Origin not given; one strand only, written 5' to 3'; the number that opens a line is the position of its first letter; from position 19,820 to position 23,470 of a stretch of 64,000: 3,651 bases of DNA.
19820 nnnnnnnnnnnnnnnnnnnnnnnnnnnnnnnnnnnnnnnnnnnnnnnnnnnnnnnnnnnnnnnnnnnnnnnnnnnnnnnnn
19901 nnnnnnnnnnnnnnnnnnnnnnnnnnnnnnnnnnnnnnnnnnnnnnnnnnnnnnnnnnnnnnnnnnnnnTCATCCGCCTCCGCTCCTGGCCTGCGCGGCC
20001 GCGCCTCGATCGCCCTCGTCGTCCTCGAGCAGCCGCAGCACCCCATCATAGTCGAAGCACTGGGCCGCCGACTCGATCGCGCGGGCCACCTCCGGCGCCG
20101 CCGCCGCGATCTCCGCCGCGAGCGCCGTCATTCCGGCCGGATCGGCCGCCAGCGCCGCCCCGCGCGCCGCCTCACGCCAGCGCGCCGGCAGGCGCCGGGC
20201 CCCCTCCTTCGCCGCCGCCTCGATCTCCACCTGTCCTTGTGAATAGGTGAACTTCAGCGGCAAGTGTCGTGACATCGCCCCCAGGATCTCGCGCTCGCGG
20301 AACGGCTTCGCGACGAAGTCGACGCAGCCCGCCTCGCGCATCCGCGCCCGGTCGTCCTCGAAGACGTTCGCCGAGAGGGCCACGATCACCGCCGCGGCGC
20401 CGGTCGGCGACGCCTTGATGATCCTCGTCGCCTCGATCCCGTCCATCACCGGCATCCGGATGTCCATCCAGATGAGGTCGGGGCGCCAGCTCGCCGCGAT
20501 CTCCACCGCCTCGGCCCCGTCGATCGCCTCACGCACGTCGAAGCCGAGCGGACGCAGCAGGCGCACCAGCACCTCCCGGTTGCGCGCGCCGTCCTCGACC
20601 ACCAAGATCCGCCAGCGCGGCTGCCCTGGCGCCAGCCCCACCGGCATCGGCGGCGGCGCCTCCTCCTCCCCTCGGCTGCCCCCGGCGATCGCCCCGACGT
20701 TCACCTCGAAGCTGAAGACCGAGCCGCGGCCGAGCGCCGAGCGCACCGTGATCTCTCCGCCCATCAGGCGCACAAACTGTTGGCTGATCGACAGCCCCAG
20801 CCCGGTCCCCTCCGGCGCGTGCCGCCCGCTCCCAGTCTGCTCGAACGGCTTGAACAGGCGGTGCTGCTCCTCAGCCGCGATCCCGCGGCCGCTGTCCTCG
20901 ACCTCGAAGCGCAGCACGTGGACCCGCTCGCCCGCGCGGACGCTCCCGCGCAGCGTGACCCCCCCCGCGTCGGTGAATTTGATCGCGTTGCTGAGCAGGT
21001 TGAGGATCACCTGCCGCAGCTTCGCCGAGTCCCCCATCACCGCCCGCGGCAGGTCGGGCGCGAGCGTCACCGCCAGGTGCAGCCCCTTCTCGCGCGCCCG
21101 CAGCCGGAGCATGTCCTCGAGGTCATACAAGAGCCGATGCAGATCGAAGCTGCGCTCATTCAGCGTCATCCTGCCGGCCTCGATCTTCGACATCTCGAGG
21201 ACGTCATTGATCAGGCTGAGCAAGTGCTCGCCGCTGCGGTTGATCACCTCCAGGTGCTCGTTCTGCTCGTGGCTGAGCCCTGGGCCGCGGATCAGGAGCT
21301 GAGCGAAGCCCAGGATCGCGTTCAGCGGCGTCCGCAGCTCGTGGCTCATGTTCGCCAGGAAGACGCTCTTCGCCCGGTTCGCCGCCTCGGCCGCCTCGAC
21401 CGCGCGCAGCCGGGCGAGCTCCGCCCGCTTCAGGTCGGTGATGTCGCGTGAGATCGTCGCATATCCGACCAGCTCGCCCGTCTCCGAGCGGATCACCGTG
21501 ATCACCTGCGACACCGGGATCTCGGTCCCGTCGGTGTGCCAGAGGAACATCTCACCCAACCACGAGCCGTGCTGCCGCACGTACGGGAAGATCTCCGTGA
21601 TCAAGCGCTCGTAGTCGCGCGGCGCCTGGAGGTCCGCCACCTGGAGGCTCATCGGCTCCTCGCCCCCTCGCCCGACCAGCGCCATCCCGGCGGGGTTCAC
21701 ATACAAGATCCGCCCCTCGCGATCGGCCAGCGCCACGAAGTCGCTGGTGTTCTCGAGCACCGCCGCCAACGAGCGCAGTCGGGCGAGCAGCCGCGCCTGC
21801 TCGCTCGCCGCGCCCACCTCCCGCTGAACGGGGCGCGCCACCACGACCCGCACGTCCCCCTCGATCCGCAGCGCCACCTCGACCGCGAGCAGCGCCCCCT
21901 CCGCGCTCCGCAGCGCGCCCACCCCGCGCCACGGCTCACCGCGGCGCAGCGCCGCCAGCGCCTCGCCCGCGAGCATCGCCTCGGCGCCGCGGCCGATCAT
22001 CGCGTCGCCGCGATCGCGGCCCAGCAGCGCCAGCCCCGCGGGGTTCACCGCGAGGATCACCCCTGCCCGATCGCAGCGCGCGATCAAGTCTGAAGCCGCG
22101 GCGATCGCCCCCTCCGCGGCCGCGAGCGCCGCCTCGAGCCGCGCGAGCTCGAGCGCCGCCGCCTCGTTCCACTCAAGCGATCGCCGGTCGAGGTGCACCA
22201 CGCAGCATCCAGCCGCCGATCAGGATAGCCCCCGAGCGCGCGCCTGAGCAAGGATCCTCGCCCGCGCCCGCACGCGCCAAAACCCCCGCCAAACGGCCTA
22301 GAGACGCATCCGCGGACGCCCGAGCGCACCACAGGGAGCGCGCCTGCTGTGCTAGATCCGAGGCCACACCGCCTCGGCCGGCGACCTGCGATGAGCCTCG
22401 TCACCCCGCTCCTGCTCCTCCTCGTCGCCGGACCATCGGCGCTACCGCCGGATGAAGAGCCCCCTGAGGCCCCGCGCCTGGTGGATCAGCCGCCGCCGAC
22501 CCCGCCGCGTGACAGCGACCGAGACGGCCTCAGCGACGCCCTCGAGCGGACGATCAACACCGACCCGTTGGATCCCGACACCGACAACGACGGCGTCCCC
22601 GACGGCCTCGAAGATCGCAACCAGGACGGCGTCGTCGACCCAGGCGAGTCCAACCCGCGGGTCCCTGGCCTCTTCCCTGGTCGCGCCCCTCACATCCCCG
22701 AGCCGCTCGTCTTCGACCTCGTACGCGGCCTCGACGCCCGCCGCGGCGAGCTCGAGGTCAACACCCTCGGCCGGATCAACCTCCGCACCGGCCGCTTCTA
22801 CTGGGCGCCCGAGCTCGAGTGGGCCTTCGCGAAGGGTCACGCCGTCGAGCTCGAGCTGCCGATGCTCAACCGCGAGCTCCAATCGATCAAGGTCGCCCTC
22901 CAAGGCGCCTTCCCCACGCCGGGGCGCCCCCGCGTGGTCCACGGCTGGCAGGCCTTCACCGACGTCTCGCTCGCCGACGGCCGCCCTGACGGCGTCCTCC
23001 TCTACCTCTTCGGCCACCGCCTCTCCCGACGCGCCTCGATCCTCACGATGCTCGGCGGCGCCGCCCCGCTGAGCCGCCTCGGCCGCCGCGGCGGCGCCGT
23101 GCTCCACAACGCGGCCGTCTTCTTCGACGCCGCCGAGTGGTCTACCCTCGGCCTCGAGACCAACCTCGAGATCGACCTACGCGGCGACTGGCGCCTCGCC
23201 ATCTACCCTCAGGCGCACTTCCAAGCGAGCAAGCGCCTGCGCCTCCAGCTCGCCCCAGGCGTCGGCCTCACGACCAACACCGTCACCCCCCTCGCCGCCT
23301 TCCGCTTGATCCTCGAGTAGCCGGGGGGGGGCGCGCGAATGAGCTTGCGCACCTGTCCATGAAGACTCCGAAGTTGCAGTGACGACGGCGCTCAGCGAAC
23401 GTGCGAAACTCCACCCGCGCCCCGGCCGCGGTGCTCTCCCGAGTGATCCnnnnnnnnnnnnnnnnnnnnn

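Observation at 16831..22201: Self-contained cyclic-nucleotide signalling module: hybrid histidine kinase, REC-cyclase, and a Ser/Thr kinase with cNMP-binding domain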

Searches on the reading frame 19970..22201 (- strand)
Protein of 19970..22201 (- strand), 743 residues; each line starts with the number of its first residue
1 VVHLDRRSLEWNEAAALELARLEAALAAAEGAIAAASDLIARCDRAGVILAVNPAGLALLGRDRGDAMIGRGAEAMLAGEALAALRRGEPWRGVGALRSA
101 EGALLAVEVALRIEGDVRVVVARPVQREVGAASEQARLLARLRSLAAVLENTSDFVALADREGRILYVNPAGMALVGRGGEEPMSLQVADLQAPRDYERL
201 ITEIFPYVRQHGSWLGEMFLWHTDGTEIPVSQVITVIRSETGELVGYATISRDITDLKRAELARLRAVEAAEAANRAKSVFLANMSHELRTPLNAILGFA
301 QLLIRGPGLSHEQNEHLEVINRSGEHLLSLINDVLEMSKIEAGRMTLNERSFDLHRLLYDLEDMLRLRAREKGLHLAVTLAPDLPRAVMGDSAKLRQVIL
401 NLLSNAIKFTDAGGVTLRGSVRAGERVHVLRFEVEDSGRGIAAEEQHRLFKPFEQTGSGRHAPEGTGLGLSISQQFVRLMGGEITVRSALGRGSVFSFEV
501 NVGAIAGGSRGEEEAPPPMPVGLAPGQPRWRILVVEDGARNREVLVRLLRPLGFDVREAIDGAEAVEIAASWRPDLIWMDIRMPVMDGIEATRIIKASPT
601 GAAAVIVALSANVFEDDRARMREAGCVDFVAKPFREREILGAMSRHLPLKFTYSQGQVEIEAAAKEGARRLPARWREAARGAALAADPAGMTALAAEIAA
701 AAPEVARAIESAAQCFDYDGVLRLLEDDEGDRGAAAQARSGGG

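Call 4: search_protein_families(library=pfam, proteins=[window:19970-22201:-], max_evalue=0.01)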
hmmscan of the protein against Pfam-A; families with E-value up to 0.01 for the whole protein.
window:19970-22201:- (743 aa): 8 families
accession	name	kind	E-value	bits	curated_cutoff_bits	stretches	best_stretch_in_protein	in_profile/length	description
PF02518.31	HATPase_c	-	1.7e-27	96.4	26.4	1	390-501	1-108/111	Histidine kinase-, DNA gyrase B-, and HSP90-like ATPase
PF00512.31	HisKA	-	2.7e-23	82.2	26.9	1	278-343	2-66/66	His Kinase A (phospho-acceptor) domain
PF00072.30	Response_reg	-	1.3e-22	80.5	30.2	1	532-642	1-109/111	Response regulator receiver domain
PF08448.16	PAS_4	-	1.7e-14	54.4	23.1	2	149-259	1-110/110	PAS fold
PF00989.32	PAS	-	2.7e-13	50.4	22.6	1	145-254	3-113/113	PAS fold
PF13426.13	PAS_9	-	3e-13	50.4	27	1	154-256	2-103/103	PAS domain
PF13188.13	PAS_8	-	1.4e-10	41.1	21.8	2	145-183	3-43/65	PAS domain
PF08447.18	PAS_3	-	0.0036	18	25.6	0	165-248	1-86/89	PAS fold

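Call 46: search_protein_families(library=ncbifam, proteins=[window:19970-22201:-], max_evalue=0.001)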
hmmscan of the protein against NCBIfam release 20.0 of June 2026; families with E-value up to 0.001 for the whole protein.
window:19970-22201:- (743 aa): 146 families (the best 25 are shown)
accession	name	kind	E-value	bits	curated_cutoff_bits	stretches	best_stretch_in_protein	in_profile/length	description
TIGR02956.1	TMAO_torS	equivalog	2.7e-104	350.1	676.5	1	264-647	450-820/967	TMAO reductase system sensor histidine kinase/response regulator TorS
NF008318.0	PRK11107.1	equivalog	3.1e-97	326.7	890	2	270-502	285-518/920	two-component sensor histidine kinase BarA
NF008302.0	PRK11091.1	equivalog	1.7e-86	291.1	838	1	127-645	138-641/779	aerobic respiration two-component sensor histidine kinase ArcB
NF011874.0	PRK15347.1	equivalog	2e-86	290.9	852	2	266-504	386-616/921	two component system sensor kinase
NF041947.1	LuxQ_Vibrio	equivalog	4.9e-83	279.4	1200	1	250-644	444-836/843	quorum-sensing autoinducer 2 sensor kinase/phosphatase LuxQ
NF038297.2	hybrid_HK_HrmK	equivalog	1.6e-70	238.4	725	1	272-634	229-595/607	hybrid histidine kinase/response regulator HrmK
NF008099.0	PRK10841.1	equivalog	4.3e-69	233.3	920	2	268-499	460-687/949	two-component system sensor histidine kinase RcsC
NF008543.0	PRK11466.1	equivalog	1.1e-64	218.7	982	1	264-647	430-797/914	TMAO reductase system sensor histidine kinase/response regulator TorS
NF045901.1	HisKinLetSLeg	equivalog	1.3e-63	215.3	1650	2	271-505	286-521/906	two-component system sensor histidine kinase LetS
NF046044.1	PnpS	equivalog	3.5e-58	197.5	400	1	141-499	53-388/390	two-component system histidine kinase PnpS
NF047465.1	hybrid_HK_LvrA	exception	1.1e-54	185.8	1200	2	275-503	199-423/819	hybrid histidine kinase/response regulator LvrA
NF007420.1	PRK09959.1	equivalog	4.1e-54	183.6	1995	1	252-634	686-1061/1197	acid-sensing system histidine kinase EvgS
NF041832.1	near_NosP_CTERM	subfamily_domain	1.8e-50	172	400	1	272-638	1-361/370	NahK/ErcS family hybrid sensor histidine kinase/response regulator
NF050805.1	CellDivHKDivJCaul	equivalog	5e-50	170.2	1000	1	135-501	165-519/531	cell cycle sensor histidine kinase DivJ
TIGR02966.1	phoR_proteo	equivalog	3.5e-46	157.7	334.2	1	260-499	96-332/333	phosphate regulon sensor histidine kinase PhoR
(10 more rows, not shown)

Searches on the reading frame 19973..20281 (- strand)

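Call 45: search_protein_families(library=pfam, proteins=[window:19973-20281:-], max_evalue=10)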
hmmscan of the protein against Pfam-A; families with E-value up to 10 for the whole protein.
seq(103 aa): 1 family
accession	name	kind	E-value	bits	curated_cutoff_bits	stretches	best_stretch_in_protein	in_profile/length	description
PF04602.18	Arabinose_trans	-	0.12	11.7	25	1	29-75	197-242/459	Mycobacterial cell wall arabinan synthesis protein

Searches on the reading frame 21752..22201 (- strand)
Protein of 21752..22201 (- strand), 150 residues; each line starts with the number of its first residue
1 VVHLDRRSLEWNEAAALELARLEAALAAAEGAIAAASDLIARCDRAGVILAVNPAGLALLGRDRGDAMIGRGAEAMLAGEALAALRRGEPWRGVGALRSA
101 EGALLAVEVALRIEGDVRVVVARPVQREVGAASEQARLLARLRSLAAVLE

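Call 45: search_protein_families(library=pfam, proteins=[window:21752-22201:-], max_evalue=10)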
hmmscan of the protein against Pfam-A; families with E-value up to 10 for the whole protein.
seq(150 aa): 3 families
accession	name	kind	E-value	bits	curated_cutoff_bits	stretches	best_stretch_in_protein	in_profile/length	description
PF08448.16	PAS_4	-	0.00023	21.8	23.1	1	35-84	3-51/110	PAS fold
PF13188.13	PAS_8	-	0.00026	21.2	21.8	1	32-68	6-43/65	PAS domain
PF00989.32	PAS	-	0.11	13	22.6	1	33-71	7-44/113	PAS fold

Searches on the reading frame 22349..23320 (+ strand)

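Call 4: search_protein_families(library=pfam, proteins=[window:22349-23320:+], max_evalue=0.01)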
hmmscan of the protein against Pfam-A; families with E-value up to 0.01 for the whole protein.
window:22349-23320:+ (323 aa): 1 family
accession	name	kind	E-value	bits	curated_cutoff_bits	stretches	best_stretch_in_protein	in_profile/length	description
PF18884.5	TSP3_bac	-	1.7e-08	34.6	25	1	55-76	1-22/22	Bacterial TSP3 repeat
